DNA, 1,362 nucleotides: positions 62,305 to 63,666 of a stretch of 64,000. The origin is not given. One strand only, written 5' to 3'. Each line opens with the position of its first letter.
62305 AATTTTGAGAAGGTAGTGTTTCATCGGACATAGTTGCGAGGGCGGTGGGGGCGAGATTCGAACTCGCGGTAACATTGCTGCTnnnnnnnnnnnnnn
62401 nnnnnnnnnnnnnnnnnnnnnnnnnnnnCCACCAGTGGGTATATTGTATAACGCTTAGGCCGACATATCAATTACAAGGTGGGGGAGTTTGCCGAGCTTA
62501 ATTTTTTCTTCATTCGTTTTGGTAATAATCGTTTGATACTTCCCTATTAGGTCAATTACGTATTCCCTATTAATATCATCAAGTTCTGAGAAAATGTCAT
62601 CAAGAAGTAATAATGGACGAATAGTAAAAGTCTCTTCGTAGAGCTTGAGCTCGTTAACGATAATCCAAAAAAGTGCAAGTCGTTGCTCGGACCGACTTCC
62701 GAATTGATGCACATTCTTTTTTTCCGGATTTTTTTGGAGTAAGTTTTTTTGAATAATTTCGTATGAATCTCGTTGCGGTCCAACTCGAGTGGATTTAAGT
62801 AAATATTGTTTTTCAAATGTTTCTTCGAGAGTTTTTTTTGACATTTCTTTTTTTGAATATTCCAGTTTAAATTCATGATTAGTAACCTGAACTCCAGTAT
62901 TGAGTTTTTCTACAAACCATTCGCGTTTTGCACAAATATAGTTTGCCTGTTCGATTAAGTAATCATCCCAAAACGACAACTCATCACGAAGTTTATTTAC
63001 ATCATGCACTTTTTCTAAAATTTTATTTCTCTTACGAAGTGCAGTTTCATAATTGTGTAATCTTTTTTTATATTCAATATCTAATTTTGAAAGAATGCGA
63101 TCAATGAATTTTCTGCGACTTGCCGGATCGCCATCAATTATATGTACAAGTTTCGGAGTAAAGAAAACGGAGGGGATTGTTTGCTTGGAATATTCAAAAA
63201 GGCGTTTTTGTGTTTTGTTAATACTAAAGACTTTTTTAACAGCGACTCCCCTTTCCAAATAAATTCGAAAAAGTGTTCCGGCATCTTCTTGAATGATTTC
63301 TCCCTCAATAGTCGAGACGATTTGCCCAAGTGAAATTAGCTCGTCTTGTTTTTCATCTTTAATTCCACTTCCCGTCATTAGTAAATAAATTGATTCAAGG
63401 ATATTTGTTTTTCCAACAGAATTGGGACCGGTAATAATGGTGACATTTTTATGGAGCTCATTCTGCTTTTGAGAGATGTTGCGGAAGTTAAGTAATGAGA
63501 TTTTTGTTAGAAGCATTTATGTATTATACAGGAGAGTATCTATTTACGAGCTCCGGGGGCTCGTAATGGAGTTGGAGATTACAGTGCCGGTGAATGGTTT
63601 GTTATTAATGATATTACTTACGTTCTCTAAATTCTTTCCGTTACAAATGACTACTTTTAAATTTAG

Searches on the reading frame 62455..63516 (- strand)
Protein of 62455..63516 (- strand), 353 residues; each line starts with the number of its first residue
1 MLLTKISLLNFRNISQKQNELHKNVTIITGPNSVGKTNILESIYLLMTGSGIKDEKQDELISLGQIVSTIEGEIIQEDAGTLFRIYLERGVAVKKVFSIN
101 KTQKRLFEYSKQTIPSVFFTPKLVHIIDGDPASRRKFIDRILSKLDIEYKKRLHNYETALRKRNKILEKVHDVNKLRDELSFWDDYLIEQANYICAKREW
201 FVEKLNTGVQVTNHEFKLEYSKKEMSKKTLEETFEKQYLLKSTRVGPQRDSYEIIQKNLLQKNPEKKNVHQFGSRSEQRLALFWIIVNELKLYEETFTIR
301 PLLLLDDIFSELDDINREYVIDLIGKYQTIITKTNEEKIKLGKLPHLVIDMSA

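Call 9: search_protein_families(library=pfam, proteins=[window:62455-63516:-], max_evalue=0.0001)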
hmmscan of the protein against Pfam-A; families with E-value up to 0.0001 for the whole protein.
window:62455-63516:- (353 aa): 5 families
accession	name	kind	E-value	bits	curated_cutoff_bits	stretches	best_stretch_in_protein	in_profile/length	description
PF02463.25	SMC_N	-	1.5e-13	51.1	40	1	3-337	2-200/220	RecF/RecN/SMC N terminal domain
PF13175.12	AAA_15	-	5.8e-09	36.5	32.1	1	1-331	1-272/374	AAA ATPase domain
PF13304.12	AAA_21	-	7.2e-08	33.3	27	1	25-161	1-154/304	AAA domain, putative AbiEii toxin, Type IV TA system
PF13555.12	AAA_29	-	4.6e-05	23.5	27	1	3-51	1-50/61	P-loop containing region of AAA domain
PF13476.12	AAA_23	-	5.5e-05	24.3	27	0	5-225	1-163/201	AAA domain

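Call 60: find_encoding_contigs(protein=window:62455-63516:-, flank=10000, max_places=2)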
Protein window:62455-63516:- (353 aa): no gene with exactly this product is on record in the collection.
